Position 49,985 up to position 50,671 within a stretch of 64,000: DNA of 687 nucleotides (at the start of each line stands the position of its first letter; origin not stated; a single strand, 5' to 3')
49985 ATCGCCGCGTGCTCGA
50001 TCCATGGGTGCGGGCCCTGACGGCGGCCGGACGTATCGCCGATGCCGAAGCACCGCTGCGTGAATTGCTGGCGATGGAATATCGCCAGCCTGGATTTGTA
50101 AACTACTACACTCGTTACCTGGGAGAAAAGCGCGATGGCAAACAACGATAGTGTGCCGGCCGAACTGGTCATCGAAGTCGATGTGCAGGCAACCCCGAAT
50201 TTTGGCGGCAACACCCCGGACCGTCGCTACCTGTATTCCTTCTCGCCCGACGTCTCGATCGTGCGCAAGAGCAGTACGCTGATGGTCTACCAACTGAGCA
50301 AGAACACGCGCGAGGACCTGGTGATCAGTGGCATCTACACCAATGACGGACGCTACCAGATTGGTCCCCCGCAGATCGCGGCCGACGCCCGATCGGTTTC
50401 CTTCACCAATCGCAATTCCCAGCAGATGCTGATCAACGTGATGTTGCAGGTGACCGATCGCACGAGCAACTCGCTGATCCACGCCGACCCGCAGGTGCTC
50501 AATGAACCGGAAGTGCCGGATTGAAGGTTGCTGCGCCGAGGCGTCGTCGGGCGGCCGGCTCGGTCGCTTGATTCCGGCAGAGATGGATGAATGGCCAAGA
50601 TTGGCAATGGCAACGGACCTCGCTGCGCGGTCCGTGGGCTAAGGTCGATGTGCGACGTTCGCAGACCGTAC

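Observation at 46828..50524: Two-gene module: membrane-spanning wHTH-STAND NTPase-TPR protein translationally coupled to a small beta-rich protein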

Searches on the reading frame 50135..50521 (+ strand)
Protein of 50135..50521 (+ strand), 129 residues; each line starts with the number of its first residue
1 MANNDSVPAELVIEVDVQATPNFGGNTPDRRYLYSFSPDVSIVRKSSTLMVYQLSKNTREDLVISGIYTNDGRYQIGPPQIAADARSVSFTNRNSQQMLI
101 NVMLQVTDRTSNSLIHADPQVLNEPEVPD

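Call 3: search_protein_families(library=pfam, proteins=[window:50135-50521:+], max_evalue=1)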
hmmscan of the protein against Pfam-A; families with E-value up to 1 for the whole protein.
window:50135-50521:+ (129 aa): 1 family
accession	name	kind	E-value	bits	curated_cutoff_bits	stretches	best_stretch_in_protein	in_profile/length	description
PF03968.19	LptD_N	-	0.13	12.9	20.4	1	46-110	33-95/113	LptA/(LptD N-terminal domain) LPS transport protein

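Call 4: search_protein_families(library=ncbifam, proteins=[window:50135-50521:+], max_evalue=1)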
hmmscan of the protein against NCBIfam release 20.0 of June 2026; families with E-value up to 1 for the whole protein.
window:50135-50521:+ (129 aa): 0 families

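Call 5: search_protein_families(library=padloc, proteins=[window:50135-50521:+], max_evalue=1)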
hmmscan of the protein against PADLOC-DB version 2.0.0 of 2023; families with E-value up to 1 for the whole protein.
window:50135-50521:+ (129 aa): 0 families

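Call 8: find_homologous_proteins(query=window:50135-50521:+, max_evalue=0.001)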
Query window:50135-50521:+ (129 aa): 4 proteins with E <= 0.001 among 6 candidates.
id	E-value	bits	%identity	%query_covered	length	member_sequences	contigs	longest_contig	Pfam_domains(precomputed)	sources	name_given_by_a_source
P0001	2.4e-77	274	100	100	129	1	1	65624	PF08985.19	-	-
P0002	6.4e-33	131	50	94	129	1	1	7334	-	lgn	-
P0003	7.9e-33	131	49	93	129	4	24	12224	-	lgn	-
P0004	4.2e-32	128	75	67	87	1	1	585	-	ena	-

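Call 9: search_solved_structures(query=window:50135-50521:+, max_evalue=10, show_alignments=3)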
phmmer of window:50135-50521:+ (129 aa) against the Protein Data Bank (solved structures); distinct sequences matched with E-value up to 10: 3.
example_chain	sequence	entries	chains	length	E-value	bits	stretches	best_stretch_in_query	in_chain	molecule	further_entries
2iwn_A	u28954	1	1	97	1.5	12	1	65-100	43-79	MULTIPLE PDZ DOMAIN PROTEIN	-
3o98_A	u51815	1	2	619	1.8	11.7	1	56-124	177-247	Bifunctional glutathionylspermidine synthetase/amidase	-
2io7_A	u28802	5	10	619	1.8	11.7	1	56-124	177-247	Bifunctional glutathionylspermidine synthetase/amidase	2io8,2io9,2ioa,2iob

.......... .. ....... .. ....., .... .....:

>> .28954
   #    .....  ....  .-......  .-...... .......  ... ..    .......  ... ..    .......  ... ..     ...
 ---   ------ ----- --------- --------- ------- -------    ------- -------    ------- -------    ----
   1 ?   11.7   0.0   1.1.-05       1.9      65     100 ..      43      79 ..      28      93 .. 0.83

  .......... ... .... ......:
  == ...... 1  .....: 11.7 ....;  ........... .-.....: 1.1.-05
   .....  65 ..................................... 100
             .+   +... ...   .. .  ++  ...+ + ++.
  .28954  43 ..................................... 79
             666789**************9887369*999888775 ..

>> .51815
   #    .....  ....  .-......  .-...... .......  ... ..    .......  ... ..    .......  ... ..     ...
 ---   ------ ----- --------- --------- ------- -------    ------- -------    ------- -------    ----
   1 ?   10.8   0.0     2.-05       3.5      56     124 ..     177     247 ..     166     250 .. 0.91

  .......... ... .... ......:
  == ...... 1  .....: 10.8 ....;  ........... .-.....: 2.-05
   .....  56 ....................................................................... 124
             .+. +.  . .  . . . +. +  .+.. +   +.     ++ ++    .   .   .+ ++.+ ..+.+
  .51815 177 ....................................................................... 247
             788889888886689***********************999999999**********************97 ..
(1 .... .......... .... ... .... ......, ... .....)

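Call 10: search_protein_families(library=pfam, proteins=[P0001, P0002, P0003, P0004], max_evalue=10)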
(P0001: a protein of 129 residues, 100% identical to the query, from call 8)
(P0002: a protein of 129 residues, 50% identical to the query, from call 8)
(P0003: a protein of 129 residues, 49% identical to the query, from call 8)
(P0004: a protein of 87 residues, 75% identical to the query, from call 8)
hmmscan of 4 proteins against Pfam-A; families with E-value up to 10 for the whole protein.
P0001 (129 aa): 1 family
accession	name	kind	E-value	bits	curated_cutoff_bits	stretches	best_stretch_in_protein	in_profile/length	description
PF03968.19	LptD_N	-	0.13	12.9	20.4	1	46-110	33-95/113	LptA/(LptD N-terminal domain) LPS transport protein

P0002 (129 aa): 0 families

P0003 (129 aa): 1 family
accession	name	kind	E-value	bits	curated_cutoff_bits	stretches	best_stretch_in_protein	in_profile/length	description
PF08985.17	DP-EP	-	0.11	13.3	25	1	43-124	34-119/120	DP-EP family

P0004 (87 aa): 0 families

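Call 12: find_encoding_contigs(protein=P0003, flank=8000, max_places=6)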
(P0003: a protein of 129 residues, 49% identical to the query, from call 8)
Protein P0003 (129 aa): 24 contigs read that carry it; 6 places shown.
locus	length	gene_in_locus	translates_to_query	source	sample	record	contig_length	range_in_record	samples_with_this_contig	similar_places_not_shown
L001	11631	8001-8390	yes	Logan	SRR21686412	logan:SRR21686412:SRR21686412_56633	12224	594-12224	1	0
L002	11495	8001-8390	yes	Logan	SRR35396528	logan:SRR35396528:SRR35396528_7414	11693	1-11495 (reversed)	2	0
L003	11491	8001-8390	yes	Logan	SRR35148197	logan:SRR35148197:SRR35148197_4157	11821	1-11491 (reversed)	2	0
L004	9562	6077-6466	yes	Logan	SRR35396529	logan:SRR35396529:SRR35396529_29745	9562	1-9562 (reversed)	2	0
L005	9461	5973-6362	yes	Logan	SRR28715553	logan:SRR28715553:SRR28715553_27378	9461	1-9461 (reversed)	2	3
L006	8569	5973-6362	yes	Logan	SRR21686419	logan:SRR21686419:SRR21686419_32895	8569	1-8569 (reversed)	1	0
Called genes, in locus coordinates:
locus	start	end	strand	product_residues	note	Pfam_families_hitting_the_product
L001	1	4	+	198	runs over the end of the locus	?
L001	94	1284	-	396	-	PF01757:Acyl_transf_3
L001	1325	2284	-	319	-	PF03255:ACCA, PF01039:Carboxyl_trans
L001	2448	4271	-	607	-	-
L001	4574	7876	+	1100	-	PF00486:Trans_reg_C, PF20703:nSTAND1, PF13191:AAA_16 (weak)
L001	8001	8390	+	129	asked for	-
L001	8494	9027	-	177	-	PF01850:PIN (weak), PF13470:PIN_3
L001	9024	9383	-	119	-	-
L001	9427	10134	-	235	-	-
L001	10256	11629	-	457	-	?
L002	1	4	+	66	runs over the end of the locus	?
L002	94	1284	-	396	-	PF01757:Acyl_transf_3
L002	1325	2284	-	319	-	PF03255:ACCA, PF01039:Carboxyl_trans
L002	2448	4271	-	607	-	-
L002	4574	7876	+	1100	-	PF00486:Trans_reg_C, PF20703:nSTAND1, PF13191:AAA_16 (weak)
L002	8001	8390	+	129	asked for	-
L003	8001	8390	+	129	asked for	-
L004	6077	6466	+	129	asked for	-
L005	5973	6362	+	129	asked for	-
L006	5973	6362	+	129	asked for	-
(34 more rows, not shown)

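Call 13: find_encoding_contigs(protein=P0002, flank=8000, max_places=4)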
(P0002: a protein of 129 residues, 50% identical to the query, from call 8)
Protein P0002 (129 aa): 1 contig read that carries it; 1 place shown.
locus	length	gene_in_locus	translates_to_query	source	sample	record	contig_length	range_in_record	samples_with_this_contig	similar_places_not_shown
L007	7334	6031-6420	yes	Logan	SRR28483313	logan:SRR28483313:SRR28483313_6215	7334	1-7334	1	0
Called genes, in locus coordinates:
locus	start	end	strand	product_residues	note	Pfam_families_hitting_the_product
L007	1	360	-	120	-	?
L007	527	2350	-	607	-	-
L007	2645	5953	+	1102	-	PF00486:Trans_reg_C, PF20703:nSTAND1, PF13191:AAA_16, PF07719:TPR_2 (faint)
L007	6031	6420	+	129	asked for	-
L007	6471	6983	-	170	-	PF13470:PIN_3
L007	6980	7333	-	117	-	?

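Call 20: search_protein_representatives(alignment_id=A1)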
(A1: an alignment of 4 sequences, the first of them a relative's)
Query: 4 sequences, 129 profile positions. Proteins with E-value up to 0.001 (for the whole library): 131; up to 1e-10: 46; up to 1e-30: 3. The best 131 are listed.
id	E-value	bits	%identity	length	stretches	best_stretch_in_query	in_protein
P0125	4.4e-59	214.1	-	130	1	3-128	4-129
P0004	8.0e-46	171.2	-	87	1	43-129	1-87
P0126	4.4e-43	162.4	-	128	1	7-125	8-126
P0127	5.8e-22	94.0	-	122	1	11-125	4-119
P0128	4.0e-21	91.4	-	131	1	9-127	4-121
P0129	1.0e-20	90.0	-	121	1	15-125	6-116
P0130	1.8e-20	89.3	-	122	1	12-126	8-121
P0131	3.1e-20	88.4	-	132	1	22-127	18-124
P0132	5.1e-20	87.8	-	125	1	14-125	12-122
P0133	3.8e-19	84.9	-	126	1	8-125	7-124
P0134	2.4e-18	82.4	-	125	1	19-126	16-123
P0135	3.7e-17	78.5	-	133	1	1-125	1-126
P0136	4.1e-17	78.4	-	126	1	11-125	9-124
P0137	6.1e-17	77.8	-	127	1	12-125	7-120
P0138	1.0e-16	77.1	-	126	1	21-128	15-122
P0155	3.6e-13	65.6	-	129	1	16-125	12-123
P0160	1.4e-12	63.7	-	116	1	23-125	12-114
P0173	2.4e-10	56.5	-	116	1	25-126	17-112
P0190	1.1e-08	51.1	-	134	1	6-125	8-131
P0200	5.5e-08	48.9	-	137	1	1-127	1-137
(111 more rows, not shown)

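Call 22: search_protein_families(library=pfam, alignment_id=A2, max_evalue=0.01)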
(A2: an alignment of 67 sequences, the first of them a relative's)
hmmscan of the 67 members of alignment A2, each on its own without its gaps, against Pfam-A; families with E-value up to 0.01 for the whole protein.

A. member 1, P0001 (129 aa): 0 families

B. families by the number of members that match (of 67 scanned): 4 families
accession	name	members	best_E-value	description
PF08985.17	DP-EP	16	3.9e-05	DP-EP family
PF16480.10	DUF5057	1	0.0054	Domain of unknown function (DUF5057)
PF14035.11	YlzJ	1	0.0075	YlzJ-like protein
PF01609.27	DDE_Tnp_1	1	0.0094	Transposase DDE domain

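Call 23: search_solved_structures(query=A2, max_evalue=1, show_alignments=2)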
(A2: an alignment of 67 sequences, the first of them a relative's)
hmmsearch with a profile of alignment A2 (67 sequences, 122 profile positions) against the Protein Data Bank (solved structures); distinct sequences matched with E-value up to 1: 11.
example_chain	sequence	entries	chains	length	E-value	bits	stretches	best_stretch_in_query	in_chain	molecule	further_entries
3njh_A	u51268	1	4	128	3.8e-08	36.3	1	34-120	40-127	Peptidase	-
3nji_A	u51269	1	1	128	7.3e-08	35.4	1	35-120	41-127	Peptidase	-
3njk_A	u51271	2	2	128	1.3e-06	31.4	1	35-120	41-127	Peptidase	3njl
3njm_A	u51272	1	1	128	7.7e-06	28.9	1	35-120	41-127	Peptidase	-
3njf_A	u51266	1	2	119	0.0033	20.4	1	35-110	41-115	Peptidase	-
3n55_A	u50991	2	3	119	0.0035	20.3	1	35-110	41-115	Peptidase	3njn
3njj_A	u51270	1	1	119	0.0053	19.7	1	35-106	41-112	Peptidase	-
3njg_A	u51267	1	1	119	0.0082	19.1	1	35-110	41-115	Peptidase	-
8bl3_A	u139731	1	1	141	0.063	16.3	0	43-110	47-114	scIg12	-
8bl6_A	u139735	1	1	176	0.14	15.2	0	73-110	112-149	dIG14-scdim-EF62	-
9zmk_A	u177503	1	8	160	0.56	13.2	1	2-72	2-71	Spindle assembly abnormal 6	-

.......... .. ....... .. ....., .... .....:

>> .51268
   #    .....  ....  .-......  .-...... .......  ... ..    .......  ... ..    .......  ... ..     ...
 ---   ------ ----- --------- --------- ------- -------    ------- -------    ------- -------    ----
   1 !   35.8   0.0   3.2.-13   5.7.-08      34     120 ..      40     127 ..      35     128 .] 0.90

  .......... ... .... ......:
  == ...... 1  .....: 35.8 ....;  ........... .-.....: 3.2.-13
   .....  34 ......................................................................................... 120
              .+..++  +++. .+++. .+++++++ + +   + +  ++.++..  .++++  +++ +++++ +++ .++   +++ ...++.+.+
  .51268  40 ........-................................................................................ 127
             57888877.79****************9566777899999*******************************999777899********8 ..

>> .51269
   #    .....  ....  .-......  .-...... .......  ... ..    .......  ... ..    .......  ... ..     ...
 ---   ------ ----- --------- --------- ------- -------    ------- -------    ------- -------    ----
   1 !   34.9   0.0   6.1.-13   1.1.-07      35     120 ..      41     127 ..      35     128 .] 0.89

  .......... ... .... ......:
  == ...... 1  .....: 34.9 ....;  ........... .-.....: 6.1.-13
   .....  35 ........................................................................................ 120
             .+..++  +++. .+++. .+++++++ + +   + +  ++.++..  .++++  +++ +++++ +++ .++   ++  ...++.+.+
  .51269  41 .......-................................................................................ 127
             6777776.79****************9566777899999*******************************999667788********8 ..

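Call 30: find_homologous_proteins(query=A2, max_evalue=0.001)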
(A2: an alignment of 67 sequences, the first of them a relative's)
Query A2 (67 sequences) (129 aa, profile of the alignment): 7 proteins with E <= 0.001 among 509 candidates.
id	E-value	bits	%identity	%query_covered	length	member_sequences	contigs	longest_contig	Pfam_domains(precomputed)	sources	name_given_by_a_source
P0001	3.1e-37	145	100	100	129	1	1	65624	PF08985.19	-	-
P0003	2.3e-34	136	49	93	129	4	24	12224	-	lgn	-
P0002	1.1e-33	133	50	94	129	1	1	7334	-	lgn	-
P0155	2.1e-28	116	29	77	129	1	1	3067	-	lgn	-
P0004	1.8e-23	100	75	67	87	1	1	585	-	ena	-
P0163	5.3e-23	99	30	75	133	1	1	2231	-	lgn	-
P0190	3.3e-22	96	23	88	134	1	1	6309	-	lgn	-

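Call 31: find_encoding_contigs(protein=P0190, flank=8000, max_places=3)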
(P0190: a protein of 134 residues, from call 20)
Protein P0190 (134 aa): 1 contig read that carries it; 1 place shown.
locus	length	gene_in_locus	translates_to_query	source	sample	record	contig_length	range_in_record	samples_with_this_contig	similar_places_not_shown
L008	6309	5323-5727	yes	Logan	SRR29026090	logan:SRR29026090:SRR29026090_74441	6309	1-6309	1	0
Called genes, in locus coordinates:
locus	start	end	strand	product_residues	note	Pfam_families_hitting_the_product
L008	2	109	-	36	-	?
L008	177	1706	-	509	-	-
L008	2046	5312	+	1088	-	PF00486:Trans_reg_C, PF20703:nSTAND1, PF13191:AAA_16 (weak)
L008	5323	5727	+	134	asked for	-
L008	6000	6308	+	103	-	?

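Call 32: find_encoding_contigs(protein=P0155, flank=8000, max_places=3)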
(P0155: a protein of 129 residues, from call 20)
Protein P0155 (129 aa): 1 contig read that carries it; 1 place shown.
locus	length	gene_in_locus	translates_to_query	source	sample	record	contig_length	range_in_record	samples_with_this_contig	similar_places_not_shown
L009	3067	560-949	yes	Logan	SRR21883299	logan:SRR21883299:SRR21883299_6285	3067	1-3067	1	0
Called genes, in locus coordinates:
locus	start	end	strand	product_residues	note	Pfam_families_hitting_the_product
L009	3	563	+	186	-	?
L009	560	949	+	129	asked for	-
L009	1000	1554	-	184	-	PF01161:PBP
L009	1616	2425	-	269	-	PF00165:HTH_AraC (faint), PF12833:HTH_18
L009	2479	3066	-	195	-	?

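Call 33: find_encoding_contigs(protein=P0127, flank=8000, max_places=3)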
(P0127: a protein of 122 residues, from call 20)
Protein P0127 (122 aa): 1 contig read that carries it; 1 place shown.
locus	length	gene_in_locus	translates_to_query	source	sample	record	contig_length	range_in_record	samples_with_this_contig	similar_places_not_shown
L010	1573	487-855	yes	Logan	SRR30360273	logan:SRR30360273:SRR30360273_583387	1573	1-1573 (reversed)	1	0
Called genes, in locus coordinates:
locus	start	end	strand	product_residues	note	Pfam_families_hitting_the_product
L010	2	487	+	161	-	?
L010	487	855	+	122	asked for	-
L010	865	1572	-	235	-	?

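Call 52: predict_structure(alignment_id=A2)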
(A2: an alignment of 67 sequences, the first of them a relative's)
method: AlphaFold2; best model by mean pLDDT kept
length: 129 residues; sequences in the alignment: 67
mean_pLDDT: 94.1   pTM: 0.86
mean pLDDT of the five models: 94.1, 94.0, 93.8, 93.6, 93.6
residues with pLDDT >= 90: 113; 70-90: 11; 50-70: 5; < 50: 0
segments of 3 or more residues with pLDDT < 50: none
pLDDT, mean of each block of 10 residues (from residue 1): 72 98 94 98 97 98 97 90 98 96 97 97 91
secondary structure, 60 per line:
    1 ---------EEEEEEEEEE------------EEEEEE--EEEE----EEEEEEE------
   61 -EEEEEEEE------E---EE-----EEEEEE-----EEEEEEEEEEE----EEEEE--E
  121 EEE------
elements in order: E10-19 E32-37 E40-43 E48-54 E62-69 E87-92 E98-108 E113-117 E120-123

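Call 56: fold_search(model_id=the predicted structure, library=pdb)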
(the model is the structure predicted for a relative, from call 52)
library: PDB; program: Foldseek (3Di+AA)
matches with E <= 10: 1752; with E <= 0.001: 14
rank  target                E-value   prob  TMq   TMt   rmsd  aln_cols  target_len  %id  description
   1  3njk                  9.0e-09  1.00  0.69  0.73   3.1       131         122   15  D116A mutant of SO1698 protein, an aspartic peptidase from Shewanella oneidensis, at pH5.5 (released 2010-07-21)
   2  3nji_A                2.0e-08  1.00  0.69  0.74   3.1       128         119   16  S114A mutant of SO1698 protein, an aspartic peptidase from Shewanella oneidensis. (released 2010-09-22)
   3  3njm                  3.1e-08  1.00  0.72  0.76   2.7       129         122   14  P117A mutant of SO1698 protein, an aspartic peptidase from Shewanella oneidensis. (released 2010-07-21)
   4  3njh_A                8.9e-08  1.00  0.66  0.70   3.5       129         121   13  D37A mutant of SO1698 protein, an aspartic peptidase from Shewanella oneidensis. (released 2010-07-14)
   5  3njl                  2.7e-07  1.00  0.66  0.71   3.5       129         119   12  D116A mutant of SO1698 protein, an aspartic peptidase from Shewanella oneidensis, at pH7.5 (released 2010-07-21)
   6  3njh_D                4.1e-07  1.00  0.68  0.72   2.9       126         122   13  D37A mutant of SO1698 protein, an aspartic peptidase from Shewanella oneidensis. (released 2010-07-14)
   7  3njh_C                4.9e-07  1.00  0.69  0.73   3.1       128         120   11  D37A mutant of SO1698 protein, an aspartic peptidase from Shewanella oneidensis. (released 2010-07-14)
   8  3njj_A                5.1e-06  1.00  0.62  0.70   2.9       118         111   12  P115A mutant of SO1698 protein, an aspartic peptidase from Shewanella oneidensis (released 2010-07-21)
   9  3njg_A                9.3e-06  1.00  0.65  0.74   2.7       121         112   12  K98A mutant of SO1698 protein, an aspartic peptidase from Shewanella oneidensis. (released 2010-07-14)
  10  3njf_A                1.0e-05  1.00  0.64  0.73   2.7       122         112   12  Y26F mutant of SO1698 protein, an aspartic peptidase from Shewanella oneidensis (released 2010-07-07)
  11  3n55_A                1.1e-05  1.00  0.61  0.69   3.6       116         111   13  SO1698 protein, an aspartic peptidase from Shewanella oneidensis. (released 2010-06-02)
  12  3njn_A                1.4e-05  1.00  0.64  0.71   3.2       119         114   13  Q118A mutant of SO1698 protein, an aspartic peptidase from Shewanella oneidensis (released 2010-07-21)
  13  6tct_A                3.2e-04  1.00  0.52  0.53   4.4       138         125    9  MakD from the mak operon of Vibrio cholerae (released 2020-11-18)
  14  8rqy                  6.4e-04  1.00  0.52  0.51   4.6       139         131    7  MakC and MakD are two proteins associated with a tripartite toxin of Vibrio cholerae (released 2024-09-25)
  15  9hcj_10               1.1e-02  0.96  0.37  0.04   6.3       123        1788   12  D. discoideum nuclear pore complex (released 2024-12-25)
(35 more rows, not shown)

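Call 60: search_protein_families(library=pfam, proteins=[L001:2448-4268:-], max_evalue=0.01)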
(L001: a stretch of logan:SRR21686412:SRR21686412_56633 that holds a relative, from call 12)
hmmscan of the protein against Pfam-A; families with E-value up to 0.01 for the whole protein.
L001:2448-4268:- (606 aa): 0 families

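Call 61: find_encoding_contigs(protein=P0173, flank=6000, max_places=3)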
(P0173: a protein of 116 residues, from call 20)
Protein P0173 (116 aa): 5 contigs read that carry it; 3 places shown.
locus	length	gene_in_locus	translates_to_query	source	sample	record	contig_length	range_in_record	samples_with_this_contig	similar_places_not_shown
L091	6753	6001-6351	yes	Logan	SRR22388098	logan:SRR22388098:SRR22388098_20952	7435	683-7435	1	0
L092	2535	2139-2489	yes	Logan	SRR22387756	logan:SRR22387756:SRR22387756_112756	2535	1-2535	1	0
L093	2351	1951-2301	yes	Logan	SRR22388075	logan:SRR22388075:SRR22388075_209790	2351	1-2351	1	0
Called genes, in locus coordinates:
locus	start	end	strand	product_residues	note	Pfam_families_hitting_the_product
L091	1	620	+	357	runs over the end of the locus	PF01734:Patatin (weak)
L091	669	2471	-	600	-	-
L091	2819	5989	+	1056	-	PF00486:Trans_reg_C, PF20703:nSTAND1, PF13191:AAA_16, PF13424:TPR_12 (faint), PF00515:TPR_1 (faint), PF07719:TPR_2 (faint)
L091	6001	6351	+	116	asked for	PF08985:DP-EP (weak)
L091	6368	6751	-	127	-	?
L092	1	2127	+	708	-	?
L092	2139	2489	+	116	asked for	PF08985:DP-EP (weak)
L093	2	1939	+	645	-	?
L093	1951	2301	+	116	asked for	PF08985:DP-EP (weak)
